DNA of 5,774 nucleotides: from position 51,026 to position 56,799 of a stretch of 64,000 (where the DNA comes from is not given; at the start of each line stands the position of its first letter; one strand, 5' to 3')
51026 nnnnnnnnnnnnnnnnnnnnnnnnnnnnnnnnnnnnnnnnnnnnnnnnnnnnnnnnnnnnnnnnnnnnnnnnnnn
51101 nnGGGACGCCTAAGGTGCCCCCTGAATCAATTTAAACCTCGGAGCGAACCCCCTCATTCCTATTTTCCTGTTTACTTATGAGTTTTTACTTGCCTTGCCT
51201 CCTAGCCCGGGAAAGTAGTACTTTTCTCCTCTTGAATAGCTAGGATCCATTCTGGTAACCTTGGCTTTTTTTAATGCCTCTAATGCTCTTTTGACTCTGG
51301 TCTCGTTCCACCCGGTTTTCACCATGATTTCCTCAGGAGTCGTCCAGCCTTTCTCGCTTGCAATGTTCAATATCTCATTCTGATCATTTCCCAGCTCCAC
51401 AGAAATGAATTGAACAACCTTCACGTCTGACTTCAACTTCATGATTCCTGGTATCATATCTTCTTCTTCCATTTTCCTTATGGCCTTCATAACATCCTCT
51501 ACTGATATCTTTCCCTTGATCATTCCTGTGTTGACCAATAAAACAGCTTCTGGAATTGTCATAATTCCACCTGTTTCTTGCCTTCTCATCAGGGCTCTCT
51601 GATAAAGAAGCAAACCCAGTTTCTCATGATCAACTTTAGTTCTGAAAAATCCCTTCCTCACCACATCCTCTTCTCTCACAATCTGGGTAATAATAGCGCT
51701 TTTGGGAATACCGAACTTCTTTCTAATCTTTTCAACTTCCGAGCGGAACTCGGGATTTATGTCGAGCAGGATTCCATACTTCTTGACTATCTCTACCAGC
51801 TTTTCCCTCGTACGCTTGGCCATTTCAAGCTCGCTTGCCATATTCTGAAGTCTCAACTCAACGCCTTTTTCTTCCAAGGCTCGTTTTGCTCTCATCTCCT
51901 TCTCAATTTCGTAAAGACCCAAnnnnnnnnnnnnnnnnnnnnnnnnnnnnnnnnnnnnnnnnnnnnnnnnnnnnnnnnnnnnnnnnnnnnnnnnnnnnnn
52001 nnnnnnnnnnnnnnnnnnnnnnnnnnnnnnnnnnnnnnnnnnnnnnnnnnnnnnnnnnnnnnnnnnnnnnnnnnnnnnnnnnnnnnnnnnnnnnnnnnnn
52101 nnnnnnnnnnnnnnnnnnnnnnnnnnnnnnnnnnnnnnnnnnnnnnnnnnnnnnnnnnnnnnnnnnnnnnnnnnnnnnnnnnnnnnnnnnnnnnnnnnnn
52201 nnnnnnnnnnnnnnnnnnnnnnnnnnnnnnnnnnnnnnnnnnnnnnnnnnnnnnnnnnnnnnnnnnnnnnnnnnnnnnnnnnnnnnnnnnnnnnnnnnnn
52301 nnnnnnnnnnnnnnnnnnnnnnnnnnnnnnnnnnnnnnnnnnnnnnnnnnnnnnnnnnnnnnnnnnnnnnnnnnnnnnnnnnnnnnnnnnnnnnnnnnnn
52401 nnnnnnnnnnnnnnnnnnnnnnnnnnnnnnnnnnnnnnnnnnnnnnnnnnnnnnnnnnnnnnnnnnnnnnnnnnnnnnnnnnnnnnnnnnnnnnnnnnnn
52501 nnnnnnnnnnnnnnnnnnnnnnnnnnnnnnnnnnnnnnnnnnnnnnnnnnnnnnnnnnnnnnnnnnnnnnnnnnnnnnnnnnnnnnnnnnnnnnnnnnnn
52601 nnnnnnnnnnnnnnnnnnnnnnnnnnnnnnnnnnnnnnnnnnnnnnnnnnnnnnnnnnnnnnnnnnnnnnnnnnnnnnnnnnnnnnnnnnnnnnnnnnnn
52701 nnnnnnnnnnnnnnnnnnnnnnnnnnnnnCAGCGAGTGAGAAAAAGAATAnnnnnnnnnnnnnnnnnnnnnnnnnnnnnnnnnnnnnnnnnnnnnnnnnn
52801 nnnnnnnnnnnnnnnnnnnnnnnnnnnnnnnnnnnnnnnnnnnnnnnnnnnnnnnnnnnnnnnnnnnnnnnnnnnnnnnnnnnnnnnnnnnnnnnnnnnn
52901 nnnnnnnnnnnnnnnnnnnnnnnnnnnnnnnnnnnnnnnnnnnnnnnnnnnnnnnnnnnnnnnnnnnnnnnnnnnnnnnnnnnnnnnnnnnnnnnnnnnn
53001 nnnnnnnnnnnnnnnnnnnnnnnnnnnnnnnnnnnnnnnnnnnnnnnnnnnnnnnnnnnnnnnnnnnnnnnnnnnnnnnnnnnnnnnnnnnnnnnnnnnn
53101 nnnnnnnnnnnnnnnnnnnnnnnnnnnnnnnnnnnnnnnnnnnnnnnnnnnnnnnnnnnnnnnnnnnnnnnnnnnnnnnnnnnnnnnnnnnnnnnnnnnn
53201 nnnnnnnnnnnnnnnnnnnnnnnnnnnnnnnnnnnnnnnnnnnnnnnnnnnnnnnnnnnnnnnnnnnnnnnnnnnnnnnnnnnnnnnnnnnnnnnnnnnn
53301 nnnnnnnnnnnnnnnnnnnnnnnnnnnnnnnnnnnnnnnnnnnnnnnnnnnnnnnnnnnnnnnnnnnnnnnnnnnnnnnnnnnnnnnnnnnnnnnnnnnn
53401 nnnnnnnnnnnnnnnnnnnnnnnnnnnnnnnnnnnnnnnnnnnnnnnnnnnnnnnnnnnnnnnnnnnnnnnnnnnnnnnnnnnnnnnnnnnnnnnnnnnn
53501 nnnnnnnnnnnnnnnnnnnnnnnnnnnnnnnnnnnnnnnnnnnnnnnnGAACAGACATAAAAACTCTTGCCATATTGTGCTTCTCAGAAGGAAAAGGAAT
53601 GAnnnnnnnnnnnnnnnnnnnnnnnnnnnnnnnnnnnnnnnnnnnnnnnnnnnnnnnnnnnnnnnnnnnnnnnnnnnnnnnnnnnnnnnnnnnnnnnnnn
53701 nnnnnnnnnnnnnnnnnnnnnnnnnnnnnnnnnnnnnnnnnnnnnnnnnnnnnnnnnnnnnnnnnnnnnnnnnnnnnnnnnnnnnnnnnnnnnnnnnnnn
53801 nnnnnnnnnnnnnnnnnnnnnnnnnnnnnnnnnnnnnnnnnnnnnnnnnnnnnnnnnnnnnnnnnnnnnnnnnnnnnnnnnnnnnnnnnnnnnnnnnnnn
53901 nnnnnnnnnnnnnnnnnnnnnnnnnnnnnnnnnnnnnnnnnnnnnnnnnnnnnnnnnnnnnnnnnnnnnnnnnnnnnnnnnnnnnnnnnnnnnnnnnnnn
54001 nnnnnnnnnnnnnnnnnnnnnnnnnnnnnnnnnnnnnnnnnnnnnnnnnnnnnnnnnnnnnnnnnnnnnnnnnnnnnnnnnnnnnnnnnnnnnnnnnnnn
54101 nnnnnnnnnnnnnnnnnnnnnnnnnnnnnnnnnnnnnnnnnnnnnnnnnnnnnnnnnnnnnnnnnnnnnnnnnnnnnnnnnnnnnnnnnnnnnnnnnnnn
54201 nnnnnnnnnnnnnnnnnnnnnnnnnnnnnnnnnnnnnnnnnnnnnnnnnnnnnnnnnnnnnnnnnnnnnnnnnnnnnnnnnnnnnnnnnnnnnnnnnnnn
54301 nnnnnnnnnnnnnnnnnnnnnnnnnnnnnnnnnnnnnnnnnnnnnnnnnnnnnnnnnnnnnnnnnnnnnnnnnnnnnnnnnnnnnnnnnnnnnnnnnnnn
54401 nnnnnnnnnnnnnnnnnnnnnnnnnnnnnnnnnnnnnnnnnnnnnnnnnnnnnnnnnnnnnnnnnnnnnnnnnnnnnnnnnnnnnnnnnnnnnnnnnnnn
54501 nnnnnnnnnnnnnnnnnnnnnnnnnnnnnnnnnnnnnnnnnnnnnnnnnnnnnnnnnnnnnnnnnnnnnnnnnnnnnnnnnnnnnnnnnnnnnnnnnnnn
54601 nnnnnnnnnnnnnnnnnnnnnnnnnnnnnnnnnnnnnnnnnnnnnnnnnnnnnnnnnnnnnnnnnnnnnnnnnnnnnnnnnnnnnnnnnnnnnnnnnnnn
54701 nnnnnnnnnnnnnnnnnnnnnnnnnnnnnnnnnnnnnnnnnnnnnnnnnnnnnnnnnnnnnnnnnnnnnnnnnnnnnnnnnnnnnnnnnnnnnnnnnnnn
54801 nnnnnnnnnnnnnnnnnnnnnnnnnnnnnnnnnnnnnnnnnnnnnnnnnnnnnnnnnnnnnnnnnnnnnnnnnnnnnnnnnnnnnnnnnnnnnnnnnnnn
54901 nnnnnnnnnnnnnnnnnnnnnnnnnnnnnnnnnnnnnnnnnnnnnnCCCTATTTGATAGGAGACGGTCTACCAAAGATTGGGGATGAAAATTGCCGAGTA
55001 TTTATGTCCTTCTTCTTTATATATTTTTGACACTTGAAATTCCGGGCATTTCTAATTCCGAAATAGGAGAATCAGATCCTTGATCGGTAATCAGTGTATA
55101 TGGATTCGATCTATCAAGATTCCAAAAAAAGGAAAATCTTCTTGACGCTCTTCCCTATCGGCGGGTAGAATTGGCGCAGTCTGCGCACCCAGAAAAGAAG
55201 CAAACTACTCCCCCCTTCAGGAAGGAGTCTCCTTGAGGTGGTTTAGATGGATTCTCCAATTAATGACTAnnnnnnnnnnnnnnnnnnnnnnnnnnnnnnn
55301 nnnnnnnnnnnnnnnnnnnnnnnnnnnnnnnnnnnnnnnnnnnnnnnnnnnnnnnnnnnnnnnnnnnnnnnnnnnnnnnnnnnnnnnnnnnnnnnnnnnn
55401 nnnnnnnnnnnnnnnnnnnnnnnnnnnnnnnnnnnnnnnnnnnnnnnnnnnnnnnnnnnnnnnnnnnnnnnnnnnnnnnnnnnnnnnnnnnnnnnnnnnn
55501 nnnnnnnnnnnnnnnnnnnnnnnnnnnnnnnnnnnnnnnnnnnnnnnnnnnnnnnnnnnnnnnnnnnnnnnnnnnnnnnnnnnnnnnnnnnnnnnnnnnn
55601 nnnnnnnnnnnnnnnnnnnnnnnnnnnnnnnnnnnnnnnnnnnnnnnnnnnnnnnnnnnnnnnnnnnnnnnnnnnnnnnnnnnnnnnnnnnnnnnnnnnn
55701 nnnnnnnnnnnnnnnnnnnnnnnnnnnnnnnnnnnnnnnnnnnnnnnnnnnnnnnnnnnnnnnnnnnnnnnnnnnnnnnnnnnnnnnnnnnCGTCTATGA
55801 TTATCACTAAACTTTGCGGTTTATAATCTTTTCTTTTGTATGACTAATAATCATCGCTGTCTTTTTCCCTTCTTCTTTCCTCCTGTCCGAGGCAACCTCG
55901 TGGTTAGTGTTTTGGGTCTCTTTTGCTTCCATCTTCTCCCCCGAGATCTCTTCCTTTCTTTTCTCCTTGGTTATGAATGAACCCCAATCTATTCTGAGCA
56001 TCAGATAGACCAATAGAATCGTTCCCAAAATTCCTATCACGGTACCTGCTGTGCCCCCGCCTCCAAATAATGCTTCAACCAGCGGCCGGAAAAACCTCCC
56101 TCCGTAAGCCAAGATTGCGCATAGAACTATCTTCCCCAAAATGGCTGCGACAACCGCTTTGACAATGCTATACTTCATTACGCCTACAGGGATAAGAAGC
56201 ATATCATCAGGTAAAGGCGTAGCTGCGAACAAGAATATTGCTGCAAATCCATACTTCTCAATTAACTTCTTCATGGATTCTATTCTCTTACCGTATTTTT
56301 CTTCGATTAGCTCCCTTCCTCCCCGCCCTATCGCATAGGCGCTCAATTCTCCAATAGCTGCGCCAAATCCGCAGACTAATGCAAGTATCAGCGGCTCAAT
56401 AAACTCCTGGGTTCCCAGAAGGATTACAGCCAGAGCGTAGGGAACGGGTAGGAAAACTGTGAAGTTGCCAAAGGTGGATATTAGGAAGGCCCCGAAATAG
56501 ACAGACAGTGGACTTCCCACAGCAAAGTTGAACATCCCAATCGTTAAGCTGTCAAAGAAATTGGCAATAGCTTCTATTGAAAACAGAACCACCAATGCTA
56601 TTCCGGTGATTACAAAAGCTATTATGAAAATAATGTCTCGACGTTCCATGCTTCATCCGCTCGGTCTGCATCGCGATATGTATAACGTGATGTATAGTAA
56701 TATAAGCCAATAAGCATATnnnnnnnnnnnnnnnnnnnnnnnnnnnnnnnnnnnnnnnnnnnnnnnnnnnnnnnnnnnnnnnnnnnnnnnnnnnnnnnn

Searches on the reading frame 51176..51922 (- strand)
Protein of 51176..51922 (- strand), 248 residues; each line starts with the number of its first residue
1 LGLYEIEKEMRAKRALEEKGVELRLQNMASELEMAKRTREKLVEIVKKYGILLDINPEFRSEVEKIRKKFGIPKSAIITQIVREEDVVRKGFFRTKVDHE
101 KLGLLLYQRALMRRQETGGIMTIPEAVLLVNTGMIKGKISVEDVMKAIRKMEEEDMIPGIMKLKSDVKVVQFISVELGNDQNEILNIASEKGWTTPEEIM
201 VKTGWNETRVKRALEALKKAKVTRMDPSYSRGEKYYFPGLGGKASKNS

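Call 3: search_protein_families(library=pfam, proteins=[window:51176-51922:-], max_evalue=0.1)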
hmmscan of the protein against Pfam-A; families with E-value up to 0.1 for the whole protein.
window:51176-51922:- (248 aa): 7 families
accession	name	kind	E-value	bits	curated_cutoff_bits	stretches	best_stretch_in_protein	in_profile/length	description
PF04157.22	EAP30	-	2.5e-16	60.5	26.8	1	2-219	2-211/219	EAP30/Vps36 family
PF00547.23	Urease_gamma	-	0.011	16.6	23.9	1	97-169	6-82/99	Urease, gamma subunit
PF11994.14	DUF3489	-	0.011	16.3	29.5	1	189-233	17-62/68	Protein of unknown function (DUF3489)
PF02002.24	TFIIE_alpha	-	0.011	16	22.9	1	174-224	8-58/105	TFIIE alpha subunit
PF13412.12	HTH_24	-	0.016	15.2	21.9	0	183-220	7-44/48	Winged helix-turn-helix DNA-binding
PF24226.1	DUF7442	-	0.025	14.9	23.8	0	120-162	33-76/79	Phage membrane protein Family of unknown function (DUF7442)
PF04055.27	Radical_SAM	-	0.062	13.9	29.5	0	149-226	26-106/166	Radical SAM superfamily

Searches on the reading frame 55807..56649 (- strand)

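Call 11: search_protein_families(library=pfam, proteins=[window:55807-56649:-], max_evalue=0.01)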
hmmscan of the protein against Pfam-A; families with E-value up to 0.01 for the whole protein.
window:55807-56649:- (280 aa): 1 family
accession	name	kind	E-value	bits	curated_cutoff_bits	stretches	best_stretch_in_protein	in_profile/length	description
PF09335.16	VTT_dom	-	1e-13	52.3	33.9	1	73-185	5-122/123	VTT domain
